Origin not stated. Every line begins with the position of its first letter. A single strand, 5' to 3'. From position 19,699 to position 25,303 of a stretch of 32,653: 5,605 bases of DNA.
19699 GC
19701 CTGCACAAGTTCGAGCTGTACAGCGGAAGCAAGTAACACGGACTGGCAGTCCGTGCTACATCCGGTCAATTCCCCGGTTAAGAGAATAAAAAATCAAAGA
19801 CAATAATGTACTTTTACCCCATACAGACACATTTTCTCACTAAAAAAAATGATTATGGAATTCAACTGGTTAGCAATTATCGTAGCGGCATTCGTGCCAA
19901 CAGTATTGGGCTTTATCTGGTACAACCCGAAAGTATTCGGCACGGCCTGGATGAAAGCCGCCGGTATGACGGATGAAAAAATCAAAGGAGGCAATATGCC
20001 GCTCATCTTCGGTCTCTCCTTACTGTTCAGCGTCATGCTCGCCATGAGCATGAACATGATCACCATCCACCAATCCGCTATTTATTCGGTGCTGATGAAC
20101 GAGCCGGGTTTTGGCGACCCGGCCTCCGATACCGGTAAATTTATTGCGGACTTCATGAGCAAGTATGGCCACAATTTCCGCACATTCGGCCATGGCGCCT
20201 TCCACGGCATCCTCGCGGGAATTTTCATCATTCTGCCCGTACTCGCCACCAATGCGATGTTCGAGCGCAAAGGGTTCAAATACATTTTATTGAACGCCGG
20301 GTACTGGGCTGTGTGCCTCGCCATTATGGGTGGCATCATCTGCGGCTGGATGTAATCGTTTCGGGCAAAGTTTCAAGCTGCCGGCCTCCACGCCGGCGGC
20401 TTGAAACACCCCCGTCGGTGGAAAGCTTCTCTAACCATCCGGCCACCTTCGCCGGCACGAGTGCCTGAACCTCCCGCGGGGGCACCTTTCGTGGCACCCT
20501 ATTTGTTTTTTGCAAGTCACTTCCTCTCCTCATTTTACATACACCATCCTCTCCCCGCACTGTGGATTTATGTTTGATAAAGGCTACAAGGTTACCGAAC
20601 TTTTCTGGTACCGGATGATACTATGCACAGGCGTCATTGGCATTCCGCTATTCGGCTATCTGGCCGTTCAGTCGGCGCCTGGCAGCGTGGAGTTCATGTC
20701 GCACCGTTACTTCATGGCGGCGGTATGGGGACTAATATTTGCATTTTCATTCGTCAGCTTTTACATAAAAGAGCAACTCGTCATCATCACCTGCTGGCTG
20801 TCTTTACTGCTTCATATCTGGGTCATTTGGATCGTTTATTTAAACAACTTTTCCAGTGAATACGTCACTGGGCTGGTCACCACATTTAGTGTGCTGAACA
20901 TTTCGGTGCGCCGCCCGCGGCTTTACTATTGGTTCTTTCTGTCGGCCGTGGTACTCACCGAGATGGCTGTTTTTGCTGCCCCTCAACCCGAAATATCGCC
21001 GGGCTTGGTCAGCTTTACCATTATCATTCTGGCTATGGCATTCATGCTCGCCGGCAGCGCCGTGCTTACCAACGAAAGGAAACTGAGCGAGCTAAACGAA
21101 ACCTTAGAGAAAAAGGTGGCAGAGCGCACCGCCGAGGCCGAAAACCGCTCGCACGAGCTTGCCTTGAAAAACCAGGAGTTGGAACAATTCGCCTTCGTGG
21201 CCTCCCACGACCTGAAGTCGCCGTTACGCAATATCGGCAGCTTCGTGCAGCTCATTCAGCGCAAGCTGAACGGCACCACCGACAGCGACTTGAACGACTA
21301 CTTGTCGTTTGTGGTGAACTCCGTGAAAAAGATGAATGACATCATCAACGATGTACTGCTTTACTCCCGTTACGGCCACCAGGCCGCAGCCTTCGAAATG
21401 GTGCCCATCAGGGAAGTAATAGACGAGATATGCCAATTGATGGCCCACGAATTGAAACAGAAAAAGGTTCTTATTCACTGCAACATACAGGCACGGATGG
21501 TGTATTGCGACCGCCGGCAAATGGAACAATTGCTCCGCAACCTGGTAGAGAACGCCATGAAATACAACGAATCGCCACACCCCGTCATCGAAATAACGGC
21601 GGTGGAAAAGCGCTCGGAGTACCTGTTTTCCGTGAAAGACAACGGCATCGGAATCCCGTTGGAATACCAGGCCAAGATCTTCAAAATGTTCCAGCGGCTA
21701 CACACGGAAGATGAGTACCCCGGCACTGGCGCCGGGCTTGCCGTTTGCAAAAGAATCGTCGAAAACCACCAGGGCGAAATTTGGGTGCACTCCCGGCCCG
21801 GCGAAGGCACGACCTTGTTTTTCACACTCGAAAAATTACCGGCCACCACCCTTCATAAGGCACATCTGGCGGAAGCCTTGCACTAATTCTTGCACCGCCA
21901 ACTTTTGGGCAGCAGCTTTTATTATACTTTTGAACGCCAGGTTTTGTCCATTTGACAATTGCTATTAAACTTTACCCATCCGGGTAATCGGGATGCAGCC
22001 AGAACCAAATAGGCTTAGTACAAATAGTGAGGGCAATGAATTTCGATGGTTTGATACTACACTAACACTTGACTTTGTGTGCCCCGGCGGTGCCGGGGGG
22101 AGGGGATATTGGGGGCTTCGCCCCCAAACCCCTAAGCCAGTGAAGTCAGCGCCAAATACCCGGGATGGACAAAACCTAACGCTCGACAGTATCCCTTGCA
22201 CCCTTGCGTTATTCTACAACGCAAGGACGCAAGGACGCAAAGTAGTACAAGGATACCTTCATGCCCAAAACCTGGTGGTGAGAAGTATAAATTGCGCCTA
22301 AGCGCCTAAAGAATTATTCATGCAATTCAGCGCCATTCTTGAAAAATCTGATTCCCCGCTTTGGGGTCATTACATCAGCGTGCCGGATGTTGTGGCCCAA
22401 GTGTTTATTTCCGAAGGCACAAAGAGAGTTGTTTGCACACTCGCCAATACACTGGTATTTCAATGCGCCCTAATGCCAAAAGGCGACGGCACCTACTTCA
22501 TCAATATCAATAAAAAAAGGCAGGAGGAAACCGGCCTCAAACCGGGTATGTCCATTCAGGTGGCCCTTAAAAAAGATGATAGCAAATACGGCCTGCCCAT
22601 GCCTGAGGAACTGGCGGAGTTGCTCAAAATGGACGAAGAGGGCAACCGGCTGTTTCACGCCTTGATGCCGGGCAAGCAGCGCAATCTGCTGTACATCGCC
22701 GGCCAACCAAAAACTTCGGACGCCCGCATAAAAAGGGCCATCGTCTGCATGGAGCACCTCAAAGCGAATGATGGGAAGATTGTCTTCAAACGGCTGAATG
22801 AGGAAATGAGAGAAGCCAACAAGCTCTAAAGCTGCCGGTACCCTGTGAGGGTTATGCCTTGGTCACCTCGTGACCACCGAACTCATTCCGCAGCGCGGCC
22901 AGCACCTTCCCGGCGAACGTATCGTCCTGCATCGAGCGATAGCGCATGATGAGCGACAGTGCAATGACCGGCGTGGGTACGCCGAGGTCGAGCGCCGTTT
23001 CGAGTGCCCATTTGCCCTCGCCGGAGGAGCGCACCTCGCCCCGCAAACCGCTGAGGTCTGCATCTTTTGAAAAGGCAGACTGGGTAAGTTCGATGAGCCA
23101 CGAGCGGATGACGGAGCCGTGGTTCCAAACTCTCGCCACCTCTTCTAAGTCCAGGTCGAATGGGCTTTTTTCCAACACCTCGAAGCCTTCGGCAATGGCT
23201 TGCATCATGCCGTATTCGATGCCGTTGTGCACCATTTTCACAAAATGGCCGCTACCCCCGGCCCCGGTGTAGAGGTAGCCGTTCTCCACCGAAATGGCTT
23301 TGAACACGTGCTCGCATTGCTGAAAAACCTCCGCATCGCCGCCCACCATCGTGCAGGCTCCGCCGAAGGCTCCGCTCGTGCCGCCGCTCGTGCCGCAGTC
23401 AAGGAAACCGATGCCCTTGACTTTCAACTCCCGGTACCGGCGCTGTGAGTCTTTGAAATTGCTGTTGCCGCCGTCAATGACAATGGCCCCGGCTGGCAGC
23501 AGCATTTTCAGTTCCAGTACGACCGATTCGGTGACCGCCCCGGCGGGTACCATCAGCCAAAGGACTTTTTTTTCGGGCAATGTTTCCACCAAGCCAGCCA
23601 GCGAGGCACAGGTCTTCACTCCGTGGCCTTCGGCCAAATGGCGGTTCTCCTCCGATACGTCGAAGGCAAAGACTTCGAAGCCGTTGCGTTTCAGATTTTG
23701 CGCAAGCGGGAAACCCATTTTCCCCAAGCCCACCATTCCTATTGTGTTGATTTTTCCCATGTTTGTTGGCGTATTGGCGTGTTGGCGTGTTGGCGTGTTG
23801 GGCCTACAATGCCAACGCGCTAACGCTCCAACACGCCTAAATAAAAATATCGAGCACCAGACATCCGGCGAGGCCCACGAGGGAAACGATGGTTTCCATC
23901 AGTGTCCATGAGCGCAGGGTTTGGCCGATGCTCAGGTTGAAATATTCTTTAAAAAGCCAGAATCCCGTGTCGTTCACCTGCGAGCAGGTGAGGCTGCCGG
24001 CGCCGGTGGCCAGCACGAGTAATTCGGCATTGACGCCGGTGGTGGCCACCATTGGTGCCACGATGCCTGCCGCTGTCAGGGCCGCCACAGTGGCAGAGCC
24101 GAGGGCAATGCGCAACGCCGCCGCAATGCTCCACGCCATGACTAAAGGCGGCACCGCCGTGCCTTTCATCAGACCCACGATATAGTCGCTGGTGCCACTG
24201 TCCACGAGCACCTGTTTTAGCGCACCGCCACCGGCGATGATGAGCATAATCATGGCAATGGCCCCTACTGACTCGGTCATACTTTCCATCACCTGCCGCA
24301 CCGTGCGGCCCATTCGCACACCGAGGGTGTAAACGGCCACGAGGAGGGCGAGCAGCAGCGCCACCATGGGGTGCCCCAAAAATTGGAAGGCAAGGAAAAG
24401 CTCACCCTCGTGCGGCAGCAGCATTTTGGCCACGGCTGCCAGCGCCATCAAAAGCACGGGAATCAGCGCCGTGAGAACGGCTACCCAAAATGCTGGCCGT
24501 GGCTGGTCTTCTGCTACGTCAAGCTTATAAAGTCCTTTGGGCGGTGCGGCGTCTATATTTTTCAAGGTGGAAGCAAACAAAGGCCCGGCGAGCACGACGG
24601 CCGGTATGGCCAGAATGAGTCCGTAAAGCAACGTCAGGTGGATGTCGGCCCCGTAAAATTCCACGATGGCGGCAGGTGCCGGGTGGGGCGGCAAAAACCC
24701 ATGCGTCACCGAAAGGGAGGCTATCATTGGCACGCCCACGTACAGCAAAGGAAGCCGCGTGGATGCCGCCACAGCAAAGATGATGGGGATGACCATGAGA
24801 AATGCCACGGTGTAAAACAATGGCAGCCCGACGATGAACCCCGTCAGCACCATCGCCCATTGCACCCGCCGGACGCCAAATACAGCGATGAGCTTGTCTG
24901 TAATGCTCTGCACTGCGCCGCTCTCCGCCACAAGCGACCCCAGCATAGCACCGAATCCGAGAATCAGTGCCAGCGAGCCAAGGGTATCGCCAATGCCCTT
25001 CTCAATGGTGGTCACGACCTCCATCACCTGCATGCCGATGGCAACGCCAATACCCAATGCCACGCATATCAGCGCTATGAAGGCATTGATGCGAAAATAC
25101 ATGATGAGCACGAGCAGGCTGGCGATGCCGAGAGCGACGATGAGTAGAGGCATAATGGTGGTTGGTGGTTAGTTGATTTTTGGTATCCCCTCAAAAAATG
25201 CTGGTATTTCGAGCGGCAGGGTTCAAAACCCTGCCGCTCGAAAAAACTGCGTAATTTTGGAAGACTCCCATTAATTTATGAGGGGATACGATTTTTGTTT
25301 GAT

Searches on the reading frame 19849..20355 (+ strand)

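Call 48: search_protein_families(library=pfam, proteins=[window:19849-20355:+], max_evalue=0.0001)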
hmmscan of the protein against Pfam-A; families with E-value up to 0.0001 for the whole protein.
window:19849-20355:+ (168 aa): 1 family
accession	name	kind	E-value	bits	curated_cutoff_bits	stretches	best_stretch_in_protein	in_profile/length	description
PF08570.15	DUF1761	-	5e-30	104.7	31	1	8-165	1-123/123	Protein of unknown function (DUF1761)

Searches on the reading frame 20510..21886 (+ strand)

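Call 47: search_protein_families(library=pfam, proteins=[window:20510-21886:+], max_evalue=0.0001)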
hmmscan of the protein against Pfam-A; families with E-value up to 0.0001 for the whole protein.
window:20510-21886:+ (458 aa): 2 families
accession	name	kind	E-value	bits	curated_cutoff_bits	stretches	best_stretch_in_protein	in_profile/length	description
PF02518.31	HATPase_c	-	3.4e-28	98.7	26.4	1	334-441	2-108/111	Histidine kinase-, DNA gyrase B-, and HSP90-like ATPase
PF00512.31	HisKA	-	6.5e-11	42.6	26.9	1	224-289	2-64/66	His Kinase A (phospho-acceptor) domain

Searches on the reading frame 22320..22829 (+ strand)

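Call 48: search_protein_families(library=pfam, proteins=[window:22320-22829:+], max_evalue=0.0001)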
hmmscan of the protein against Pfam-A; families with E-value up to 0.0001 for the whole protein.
window:22320-22829:+ (169 aa): 2 families
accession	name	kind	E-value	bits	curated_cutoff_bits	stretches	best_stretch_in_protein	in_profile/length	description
PF08922.17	DUF1905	-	7.7e-15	55.2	24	1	3-83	1-81/81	Domain of unknown function (DUF1905)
PF13376.11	OmdA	-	2.1e-08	34.4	25.6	1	93-150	3-60/60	Bacteriocin-protection, YdeI or OmpD-Associated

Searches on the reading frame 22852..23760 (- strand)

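Call 47: search_protein_families(library=pfam, proteins=[window:22852-23760:-], max_evalue=0.0001)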
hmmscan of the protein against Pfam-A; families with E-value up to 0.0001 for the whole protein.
window:22852-23760:- (302 aa): 3 families
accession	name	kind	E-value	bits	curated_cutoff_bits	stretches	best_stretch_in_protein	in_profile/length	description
PF03446.21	NAD_binding_2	-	3.1e-39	135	21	1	6-158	1-154/161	NAD binding domain of 6-phosphogluconate dehydrogenase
PF00393.24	6PGD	-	5.8e-25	88.7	27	1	171-280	1-117/290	6-phosphogluconate dehydrogenase, C-terminal domain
PF02826.25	2-Hacid_dh_C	-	2.1e-05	24.4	25.1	1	5-107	37-136/178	D-isomer specific 2-hydroxyacid dehydrogenase, NAD binding domain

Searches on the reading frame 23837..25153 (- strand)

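Call 47: search_protein_families(library=pfam, proteins=[window:23837-25153:-], max_evalue=0.0001)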
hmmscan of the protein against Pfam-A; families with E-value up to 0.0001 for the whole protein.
window:23837-25153:- (438 aa): 2 families
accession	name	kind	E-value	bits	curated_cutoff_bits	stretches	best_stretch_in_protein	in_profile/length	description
PF02447.22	GntP_permease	-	8.1e-159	529.5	22.5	1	1-435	1-438/440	GntP family permease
PF03600.22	CitMHS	-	8e-18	65.1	31.9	1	21-383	8-333/336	Citrate transporter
